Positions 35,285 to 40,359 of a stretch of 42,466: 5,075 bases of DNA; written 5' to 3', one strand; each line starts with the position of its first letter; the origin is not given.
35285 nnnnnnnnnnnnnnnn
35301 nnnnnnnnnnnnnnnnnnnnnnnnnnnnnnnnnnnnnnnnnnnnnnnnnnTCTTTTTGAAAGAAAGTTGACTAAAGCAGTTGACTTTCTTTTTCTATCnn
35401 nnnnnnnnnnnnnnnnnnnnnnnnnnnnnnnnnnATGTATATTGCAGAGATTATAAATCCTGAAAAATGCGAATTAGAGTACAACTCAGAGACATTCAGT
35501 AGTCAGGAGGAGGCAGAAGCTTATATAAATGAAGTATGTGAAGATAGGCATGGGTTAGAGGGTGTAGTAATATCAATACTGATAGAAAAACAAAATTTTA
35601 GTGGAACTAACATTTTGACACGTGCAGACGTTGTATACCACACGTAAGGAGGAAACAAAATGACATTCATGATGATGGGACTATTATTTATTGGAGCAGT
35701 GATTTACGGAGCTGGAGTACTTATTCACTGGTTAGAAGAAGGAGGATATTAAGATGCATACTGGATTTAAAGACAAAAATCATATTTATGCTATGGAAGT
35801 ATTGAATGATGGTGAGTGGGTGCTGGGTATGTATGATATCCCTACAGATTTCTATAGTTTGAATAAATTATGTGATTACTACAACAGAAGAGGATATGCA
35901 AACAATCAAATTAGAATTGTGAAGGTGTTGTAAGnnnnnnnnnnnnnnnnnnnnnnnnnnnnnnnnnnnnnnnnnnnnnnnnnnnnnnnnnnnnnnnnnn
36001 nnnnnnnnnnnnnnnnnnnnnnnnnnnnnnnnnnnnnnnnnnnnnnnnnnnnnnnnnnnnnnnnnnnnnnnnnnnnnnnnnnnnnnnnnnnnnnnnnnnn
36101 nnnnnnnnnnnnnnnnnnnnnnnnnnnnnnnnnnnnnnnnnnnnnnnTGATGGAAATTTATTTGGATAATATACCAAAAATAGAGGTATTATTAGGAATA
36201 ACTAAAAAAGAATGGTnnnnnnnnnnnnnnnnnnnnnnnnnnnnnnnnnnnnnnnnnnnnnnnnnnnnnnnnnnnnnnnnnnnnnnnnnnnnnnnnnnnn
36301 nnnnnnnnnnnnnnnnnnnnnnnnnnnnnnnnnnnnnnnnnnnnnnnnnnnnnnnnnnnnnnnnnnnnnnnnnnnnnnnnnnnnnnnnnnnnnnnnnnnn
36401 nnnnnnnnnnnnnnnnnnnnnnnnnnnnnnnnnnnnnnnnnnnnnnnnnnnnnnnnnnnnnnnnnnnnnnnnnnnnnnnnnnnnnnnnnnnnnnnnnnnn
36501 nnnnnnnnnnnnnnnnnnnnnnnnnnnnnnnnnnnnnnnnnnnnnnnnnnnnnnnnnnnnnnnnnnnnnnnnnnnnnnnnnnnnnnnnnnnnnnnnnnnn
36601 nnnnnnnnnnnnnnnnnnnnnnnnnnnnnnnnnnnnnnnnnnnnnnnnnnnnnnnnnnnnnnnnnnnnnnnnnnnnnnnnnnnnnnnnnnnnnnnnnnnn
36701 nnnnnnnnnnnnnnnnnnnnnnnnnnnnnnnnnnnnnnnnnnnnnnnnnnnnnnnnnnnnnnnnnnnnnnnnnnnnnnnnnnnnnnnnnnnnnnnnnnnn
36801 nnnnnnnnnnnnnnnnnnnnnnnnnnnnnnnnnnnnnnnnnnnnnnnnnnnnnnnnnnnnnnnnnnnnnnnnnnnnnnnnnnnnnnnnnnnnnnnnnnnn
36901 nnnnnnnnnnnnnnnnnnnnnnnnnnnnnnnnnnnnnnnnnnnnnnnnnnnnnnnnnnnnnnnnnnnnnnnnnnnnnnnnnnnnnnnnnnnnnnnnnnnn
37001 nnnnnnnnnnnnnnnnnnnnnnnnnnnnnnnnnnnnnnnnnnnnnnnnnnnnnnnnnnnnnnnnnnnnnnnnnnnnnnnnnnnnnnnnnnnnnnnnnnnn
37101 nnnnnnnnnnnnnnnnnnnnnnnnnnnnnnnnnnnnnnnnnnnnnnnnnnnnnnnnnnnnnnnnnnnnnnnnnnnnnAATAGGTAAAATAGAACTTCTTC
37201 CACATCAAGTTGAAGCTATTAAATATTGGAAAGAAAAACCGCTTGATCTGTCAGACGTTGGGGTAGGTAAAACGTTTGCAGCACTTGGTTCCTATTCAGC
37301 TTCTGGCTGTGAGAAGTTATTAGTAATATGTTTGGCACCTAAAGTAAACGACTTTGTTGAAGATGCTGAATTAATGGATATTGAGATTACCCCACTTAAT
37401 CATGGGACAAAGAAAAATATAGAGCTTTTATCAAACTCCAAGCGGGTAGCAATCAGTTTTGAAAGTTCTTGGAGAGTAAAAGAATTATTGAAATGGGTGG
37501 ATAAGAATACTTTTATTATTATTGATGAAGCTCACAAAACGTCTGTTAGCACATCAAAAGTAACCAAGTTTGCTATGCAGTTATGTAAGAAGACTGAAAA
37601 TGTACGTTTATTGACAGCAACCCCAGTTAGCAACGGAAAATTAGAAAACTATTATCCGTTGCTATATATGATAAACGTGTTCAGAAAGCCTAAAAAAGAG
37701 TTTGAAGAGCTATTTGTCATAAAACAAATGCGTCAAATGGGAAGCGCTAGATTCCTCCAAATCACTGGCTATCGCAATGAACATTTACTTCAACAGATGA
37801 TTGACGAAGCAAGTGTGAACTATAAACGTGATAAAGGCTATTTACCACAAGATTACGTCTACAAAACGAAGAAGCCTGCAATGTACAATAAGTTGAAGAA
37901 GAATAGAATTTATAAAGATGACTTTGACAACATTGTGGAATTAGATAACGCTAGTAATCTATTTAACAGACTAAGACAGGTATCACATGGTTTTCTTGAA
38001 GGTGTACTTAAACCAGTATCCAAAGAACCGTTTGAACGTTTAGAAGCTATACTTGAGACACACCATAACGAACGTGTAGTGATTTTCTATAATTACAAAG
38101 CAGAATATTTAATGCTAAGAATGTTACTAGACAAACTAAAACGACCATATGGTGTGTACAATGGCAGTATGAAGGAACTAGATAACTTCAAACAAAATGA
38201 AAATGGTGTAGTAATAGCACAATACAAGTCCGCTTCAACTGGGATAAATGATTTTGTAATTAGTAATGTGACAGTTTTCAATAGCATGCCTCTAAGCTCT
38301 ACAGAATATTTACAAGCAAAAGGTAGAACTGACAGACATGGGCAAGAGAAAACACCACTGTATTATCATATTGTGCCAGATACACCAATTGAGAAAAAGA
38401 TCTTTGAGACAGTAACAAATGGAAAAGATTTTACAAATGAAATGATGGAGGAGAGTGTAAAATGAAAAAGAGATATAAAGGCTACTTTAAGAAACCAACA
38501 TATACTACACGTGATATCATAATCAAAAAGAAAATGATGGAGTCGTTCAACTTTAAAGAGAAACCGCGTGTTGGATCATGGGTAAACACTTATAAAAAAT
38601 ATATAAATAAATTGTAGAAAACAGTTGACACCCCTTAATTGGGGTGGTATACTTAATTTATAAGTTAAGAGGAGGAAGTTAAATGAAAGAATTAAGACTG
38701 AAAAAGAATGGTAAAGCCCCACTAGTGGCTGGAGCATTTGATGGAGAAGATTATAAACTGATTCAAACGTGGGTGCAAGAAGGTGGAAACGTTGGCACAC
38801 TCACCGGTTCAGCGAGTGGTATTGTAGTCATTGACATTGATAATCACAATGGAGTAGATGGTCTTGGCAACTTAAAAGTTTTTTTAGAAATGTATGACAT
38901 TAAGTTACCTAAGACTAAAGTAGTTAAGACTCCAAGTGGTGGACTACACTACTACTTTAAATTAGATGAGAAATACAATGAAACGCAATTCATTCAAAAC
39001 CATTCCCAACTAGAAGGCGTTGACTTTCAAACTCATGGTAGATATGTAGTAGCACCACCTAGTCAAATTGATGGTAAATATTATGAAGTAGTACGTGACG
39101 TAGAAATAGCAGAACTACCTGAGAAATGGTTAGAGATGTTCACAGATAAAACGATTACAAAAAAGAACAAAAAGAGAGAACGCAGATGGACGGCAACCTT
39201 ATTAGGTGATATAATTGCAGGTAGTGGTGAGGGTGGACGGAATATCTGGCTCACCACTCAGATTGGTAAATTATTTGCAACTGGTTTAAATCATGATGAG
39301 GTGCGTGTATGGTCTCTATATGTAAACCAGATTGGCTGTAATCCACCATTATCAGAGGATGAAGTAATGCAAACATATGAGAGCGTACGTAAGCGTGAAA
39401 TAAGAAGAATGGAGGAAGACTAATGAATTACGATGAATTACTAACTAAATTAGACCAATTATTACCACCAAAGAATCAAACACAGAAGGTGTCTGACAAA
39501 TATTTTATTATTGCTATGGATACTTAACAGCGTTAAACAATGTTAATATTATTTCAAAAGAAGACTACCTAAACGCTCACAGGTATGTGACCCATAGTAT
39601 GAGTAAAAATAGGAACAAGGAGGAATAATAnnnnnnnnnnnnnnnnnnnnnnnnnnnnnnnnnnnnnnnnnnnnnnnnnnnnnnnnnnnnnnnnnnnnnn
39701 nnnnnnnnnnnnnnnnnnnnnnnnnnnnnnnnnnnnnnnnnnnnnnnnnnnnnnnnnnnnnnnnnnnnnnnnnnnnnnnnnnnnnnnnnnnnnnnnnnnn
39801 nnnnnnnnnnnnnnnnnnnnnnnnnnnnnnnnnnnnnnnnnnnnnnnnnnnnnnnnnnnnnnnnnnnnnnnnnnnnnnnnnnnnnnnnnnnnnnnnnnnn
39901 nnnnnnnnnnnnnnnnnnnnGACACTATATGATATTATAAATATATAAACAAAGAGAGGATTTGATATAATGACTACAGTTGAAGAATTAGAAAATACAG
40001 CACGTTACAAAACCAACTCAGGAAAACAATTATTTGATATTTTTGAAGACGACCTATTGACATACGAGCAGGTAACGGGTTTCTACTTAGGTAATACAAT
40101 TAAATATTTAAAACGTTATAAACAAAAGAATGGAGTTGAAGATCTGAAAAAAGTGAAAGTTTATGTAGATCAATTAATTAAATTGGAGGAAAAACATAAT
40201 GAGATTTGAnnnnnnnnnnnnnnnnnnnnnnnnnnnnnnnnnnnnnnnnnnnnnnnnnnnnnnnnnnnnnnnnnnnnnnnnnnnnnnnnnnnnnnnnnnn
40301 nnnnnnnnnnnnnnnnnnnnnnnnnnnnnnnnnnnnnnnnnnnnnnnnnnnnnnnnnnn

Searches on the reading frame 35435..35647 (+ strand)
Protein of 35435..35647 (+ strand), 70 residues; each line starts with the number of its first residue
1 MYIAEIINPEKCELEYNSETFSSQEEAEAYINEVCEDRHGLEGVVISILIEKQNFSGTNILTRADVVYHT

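Call 51: search_protein_families(library=pfam, proteins=[window:35435-35647:+], max_evalue=0.01)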
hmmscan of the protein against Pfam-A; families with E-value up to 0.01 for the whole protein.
window:35435-35647:+ (70 aa): 0 families

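Call 87: search_protein_families(library=phrogs, proteins=[window:35435-35647:+], max_evalue=0.001)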
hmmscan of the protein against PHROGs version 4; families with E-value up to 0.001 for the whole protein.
window:35435-35647:+ (70 aa): 1 family
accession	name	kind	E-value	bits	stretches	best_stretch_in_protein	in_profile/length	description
phrog_12571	-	unknown function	2.4e-20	73.2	1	1-61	1-59/62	-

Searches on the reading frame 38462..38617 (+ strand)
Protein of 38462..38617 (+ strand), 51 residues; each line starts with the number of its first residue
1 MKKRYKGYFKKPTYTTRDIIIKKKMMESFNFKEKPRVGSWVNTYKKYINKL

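Call 77: search_protein_families(library=pfam, proteins=[window:38462-38617:+], max_evalue=0.01)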
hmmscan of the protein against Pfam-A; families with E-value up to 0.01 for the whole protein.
window:38462-38617:+ (51 aa): 1 family
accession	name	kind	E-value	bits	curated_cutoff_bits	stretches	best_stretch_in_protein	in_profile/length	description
PF17021.10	Mei5_like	-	0.0015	19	32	1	2-50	37-84/118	Putative double-strand recombination repair-like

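Call 87: search_protein_families(library=phrogs, proteins=[window:38462-38617:+], max_evalue=0.001)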
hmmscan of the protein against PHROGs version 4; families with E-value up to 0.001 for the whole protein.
window:38462-38617:+ (51 aa): 1 family
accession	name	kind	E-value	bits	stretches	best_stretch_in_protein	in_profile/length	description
phrog_33930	-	unknown function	6.5e-22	78.5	1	1-51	1-53/53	-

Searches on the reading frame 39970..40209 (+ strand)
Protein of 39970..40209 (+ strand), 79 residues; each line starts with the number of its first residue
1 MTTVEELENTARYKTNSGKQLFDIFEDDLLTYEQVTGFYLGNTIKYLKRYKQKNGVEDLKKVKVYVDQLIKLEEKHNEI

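Call 51: search_protein_families(library=pfam, proteins=[window:39970-40209:+], max_evalue=0.01)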
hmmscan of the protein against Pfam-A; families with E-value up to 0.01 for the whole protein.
window:39970-40209:+ (79 aa): 1 family
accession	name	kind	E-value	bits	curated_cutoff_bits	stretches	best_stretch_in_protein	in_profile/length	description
PF11753.13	DUF3310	-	7.6e-12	45.5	24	1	13-67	7-60/60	Protein of unknwon function (DUF3310)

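Call 87: search_protein_families(library=phrogs, proteins=[window:39970-40209:+], max_evalue=0.001)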
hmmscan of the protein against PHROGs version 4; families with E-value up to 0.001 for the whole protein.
window:39970-40209:+ (79 aa): 15 families
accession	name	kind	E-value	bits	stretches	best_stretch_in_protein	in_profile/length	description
phrog_4943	-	unknown function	7.5e-25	89.3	1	4-79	88-165/166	-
phrog_236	-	other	2.6e-18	67.8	1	12-77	246-309/431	nucleotide kinase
phrog_23238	-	unknown function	1.5e-13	51.9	1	8-75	129-195/196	-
phrog_1689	-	other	1.9e-13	51.8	1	8-77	168-238/243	nucleotide kinase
phrog_4897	-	other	9.1e-12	46.5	1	4-77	112-184/186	kinase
phrog_10602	-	other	5.3e-11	43.8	1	8-72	100-162/168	nucleotide kinase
phrog_4472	-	other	1.6e-10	41.8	1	27-78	28-82/100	nucleotide kinase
phrog_11324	-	other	1.8e-09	39.3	1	36-75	33-73/139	nucleotide kinase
phrog_4824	-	unknown function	1e-06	29.8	1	32-69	22-59/128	-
phrog_5839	-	unknown function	4.6e-06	27.7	1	33-75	25-69/128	-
phrog_2781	-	unknown function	6.8e-06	27.3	1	34-75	204-246/253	-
phrog_1225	-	unknown function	1.4e-05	26.5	1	6-77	8-81/178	-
phrog_25460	-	unknown function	5.2e-05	24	1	6-73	76-140/144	-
phrog_2585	-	other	0.00011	23.6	1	30-75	120-169/175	nucleotide kinase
phrog_32578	-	unknown function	0.00051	20.9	1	13-72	28-80/221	-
